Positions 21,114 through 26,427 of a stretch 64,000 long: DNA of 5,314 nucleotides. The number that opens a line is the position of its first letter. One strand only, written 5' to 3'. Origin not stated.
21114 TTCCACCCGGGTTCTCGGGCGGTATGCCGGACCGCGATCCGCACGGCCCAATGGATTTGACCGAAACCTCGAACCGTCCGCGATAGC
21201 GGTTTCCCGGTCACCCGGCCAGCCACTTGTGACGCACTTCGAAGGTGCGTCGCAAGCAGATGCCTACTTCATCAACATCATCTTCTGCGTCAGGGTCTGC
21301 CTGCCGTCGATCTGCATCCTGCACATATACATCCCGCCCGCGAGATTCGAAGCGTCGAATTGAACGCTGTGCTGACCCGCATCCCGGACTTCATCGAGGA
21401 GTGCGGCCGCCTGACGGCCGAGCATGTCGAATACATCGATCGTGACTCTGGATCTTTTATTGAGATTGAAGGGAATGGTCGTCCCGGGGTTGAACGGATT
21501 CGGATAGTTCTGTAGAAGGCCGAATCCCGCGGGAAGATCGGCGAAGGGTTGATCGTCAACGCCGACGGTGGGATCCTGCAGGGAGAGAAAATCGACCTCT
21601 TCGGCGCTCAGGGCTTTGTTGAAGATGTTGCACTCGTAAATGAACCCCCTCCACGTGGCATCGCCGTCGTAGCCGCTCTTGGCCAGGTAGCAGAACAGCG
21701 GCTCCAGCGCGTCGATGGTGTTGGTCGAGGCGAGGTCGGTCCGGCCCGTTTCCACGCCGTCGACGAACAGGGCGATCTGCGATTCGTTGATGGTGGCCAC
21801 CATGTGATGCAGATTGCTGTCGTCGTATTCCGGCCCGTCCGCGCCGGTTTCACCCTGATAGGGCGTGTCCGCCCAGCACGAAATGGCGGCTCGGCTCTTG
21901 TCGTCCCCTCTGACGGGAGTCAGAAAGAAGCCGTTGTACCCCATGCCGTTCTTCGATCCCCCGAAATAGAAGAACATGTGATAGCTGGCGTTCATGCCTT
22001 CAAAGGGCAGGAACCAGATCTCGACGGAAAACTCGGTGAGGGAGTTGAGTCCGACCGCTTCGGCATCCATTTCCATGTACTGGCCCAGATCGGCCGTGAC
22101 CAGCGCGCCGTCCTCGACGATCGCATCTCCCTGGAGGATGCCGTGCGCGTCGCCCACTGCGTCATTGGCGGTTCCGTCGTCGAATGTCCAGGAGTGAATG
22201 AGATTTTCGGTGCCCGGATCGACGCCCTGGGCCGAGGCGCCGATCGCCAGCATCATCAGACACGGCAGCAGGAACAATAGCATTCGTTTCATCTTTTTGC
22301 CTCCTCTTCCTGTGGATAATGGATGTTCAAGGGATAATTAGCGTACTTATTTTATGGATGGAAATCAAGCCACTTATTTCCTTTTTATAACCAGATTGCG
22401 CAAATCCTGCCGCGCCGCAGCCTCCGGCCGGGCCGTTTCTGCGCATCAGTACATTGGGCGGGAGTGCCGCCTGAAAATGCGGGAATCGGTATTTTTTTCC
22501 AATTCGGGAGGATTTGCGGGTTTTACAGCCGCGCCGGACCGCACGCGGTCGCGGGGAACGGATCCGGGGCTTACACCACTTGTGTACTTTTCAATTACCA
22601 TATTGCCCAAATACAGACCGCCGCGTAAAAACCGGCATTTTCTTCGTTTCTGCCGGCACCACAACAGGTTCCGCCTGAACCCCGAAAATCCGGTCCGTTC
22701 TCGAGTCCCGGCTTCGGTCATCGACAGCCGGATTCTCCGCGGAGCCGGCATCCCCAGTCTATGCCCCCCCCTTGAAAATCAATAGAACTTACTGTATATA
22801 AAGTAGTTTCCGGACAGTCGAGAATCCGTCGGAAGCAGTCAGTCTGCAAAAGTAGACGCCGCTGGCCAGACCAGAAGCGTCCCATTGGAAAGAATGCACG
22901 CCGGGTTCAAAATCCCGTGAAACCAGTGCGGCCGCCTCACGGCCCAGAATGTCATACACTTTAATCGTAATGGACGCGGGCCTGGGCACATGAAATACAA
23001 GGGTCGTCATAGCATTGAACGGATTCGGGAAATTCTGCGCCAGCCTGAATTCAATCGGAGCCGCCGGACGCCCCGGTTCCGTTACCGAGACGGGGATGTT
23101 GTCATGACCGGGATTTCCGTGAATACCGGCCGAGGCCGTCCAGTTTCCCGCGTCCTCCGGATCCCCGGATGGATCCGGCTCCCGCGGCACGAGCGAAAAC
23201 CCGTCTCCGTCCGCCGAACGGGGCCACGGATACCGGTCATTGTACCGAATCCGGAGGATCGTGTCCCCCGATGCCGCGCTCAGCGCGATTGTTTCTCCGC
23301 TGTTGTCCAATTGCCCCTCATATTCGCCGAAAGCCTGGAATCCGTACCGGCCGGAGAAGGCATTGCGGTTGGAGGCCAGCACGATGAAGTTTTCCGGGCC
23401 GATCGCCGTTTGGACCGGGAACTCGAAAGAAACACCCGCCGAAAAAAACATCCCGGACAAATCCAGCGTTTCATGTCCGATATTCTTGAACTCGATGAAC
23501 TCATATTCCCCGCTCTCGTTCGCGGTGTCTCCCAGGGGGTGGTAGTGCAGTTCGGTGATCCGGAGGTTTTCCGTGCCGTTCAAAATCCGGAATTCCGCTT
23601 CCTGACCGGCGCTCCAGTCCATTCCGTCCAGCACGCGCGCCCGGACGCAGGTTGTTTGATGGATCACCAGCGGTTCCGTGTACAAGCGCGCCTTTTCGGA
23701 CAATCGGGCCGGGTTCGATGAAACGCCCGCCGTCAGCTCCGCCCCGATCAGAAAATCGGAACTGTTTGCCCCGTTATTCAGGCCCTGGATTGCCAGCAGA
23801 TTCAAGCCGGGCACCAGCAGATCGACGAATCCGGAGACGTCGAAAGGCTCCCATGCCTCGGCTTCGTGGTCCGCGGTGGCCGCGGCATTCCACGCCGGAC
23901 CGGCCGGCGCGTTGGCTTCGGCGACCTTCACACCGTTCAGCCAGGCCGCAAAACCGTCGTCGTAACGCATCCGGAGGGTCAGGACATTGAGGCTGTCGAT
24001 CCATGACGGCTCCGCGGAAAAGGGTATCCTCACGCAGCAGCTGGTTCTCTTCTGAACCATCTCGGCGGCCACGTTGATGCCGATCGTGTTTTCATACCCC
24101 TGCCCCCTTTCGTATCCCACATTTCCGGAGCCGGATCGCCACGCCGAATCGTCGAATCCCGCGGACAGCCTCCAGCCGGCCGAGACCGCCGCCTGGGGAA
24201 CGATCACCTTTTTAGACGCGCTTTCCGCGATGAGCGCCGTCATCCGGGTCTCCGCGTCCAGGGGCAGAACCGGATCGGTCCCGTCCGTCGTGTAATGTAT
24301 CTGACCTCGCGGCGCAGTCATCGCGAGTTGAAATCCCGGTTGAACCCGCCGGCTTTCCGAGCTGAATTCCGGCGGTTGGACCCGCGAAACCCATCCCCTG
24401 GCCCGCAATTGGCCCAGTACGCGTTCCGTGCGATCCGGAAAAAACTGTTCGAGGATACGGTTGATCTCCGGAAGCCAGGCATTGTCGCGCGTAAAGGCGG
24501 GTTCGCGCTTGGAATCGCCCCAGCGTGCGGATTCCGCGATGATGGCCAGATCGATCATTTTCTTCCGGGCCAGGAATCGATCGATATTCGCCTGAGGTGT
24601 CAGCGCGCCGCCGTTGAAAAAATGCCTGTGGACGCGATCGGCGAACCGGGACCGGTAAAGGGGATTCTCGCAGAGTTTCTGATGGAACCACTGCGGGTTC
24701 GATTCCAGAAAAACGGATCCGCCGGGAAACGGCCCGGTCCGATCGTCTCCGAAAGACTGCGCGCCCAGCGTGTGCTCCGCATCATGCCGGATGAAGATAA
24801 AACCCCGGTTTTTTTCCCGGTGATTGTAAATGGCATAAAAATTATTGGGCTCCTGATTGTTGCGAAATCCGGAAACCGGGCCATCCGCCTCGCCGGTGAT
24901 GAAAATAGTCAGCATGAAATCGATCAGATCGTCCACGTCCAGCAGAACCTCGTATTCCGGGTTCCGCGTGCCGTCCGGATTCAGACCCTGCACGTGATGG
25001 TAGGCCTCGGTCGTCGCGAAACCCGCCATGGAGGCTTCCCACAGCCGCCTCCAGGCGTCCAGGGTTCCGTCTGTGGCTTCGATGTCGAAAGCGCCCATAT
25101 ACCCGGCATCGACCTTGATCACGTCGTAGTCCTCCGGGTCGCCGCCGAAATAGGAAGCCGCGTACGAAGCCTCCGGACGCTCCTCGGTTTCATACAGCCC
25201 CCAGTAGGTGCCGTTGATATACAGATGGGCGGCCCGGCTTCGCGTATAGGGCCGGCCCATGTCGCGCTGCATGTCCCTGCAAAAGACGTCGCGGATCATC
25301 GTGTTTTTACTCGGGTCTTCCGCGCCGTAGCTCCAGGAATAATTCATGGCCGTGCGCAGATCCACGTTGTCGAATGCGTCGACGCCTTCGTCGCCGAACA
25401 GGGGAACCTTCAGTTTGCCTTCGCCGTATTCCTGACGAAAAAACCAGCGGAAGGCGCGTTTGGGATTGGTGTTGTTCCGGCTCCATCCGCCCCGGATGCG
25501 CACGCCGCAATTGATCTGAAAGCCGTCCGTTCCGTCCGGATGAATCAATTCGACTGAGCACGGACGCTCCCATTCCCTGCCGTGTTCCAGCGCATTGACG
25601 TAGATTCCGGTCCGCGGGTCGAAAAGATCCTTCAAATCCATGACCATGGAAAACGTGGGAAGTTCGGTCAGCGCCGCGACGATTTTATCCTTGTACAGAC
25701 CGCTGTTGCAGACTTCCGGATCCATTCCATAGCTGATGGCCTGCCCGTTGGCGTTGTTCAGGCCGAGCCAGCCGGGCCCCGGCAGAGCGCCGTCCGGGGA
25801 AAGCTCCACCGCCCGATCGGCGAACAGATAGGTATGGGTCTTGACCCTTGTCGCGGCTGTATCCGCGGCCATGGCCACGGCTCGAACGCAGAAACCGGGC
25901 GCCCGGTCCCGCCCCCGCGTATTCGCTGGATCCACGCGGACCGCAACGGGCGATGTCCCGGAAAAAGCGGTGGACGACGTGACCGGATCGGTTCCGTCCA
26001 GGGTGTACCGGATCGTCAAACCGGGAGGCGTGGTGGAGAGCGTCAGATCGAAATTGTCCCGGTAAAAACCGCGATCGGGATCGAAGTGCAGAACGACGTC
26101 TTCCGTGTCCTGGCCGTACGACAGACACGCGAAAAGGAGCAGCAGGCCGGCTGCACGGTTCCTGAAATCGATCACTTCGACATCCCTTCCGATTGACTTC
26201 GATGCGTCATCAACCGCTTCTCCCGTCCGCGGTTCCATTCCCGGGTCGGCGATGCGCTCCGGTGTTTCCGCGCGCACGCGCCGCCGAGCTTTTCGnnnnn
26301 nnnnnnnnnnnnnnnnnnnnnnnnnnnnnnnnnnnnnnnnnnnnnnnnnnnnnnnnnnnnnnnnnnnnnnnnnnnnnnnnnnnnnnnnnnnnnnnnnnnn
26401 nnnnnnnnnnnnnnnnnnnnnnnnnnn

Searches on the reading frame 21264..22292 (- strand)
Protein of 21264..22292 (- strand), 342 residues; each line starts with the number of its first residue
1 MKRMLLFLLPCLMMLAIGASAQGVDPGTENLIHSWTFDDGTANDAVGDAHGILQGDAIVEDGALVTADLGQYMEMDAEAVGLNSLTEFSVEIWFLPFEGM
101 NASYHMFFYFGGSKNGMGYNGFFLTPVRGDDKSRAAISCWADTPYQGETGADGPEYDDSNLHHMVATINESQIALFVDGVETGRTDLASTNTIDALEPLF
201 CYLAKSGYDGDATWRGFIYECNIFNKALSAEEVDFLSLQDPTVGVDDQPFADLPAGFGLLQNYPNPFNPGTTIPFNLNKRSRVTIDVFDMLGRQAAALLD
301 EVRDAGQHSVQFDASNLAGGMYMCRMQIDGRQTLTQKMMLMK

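Call 25: search_protein_families(library=pfam, proteins=[window:21264-22292:-], max_evalue=0.00001)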
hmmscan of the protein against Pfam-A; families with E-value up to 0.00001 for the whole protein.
window:21264-22292:- (342 aa): 2 families
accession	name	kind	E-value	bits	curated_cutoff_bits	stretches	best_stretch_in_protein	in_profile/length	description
PF13385.13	Laminin_G_3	-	3.2e-17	63.5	27.6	1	80-233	12-150/151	Concanavalin A-like lectin/glucanases superfamily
PF18962.6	Por_Secre_tail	-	4.4e-10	40.2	27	1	263-338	2-73/75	Secretion system C-terminal sorting domain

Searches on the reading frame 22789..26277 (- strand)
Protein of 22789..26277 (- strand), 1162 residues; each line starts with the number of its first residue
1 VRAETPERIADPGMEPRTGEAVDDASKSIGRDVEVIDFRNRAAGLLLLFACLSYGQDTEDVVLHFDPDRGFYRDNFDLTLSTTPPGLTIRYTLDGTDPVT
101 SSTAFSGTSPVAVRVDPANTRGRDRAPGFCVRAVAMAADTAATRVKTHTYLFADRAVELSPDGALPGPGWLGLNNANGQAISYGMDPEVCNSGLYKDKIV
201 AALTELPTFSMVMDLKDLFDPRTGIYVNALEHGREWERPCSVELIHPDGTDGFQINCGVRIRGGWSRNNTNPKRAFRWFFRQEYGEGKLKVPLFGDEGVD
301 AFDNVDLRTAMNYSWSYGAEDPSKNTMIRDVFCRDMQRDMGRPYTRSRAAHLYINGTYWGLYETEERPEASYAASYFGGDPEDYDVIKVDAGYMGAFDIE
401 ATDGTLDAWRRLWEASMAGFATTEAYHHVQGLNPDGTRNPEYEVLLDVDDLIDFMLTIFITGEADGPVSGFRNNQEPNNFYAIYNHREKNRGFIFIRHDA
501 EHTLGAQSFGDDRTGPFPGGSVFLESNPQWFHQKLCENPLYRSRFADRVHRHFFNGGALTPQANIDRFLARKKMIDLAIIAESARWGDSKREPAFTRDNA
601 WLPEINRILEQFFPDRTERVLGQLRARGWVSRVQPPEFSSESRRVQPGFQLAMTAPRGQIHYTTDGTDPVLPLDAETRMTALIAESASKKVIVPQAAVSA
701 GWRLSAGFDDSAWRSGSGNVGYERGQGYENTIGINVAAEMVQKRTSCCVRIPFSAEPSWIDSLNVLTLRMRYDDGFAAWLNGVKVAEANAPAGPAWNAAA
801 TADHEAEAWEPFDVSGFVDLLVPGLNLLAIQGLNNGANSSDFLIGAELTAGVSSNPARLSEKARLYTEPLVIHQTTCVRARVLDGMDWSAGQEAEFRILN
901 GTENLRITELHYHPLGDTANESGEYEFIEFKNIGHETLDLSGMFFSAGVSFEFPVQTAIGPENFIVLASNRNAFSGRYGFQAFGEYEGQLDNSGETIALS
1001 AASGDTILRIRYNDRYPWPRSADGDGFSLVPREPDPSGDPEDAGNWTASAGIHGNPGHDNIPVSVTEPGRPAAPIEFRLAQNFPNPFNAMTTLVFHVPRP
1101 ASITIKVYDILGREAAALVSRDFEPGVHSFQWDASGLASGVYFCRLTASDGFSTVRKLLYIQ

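Call 25: search_protein_families(library=pfam, proteins=[window:22789-26277:-], max_evalue=0.00001)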
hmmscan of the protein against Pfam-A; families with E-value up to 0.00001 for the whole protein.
window:22789-26277:- (1162 aa): 5 families
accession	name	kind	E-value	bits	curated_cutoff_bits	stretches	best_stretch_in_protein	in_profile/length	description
PF08757.17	CotH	-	1.1e-17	65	23.8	1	259-553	1-264/322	CotH kinase protein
PF13290.12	CHB_HEX_C_1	-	2.7e-16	59.7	22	1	67-108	1-42/67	Chitobiase/beta-hexosaminidase C-terminal domain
PF13287.12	Fn3_assoc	-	2.8e-16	59.8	23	1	78-150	1-59/59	Fn3 associated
PF00932.25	LTD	-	5e-10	40.2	34.3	1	902-1013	5-108/109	Lamin Tail Domain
PF18962.6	Por_Secre_tail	-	4.9e-07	30.4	27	1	1083-1158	2-73/75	Secretion system C-terminal sorting domain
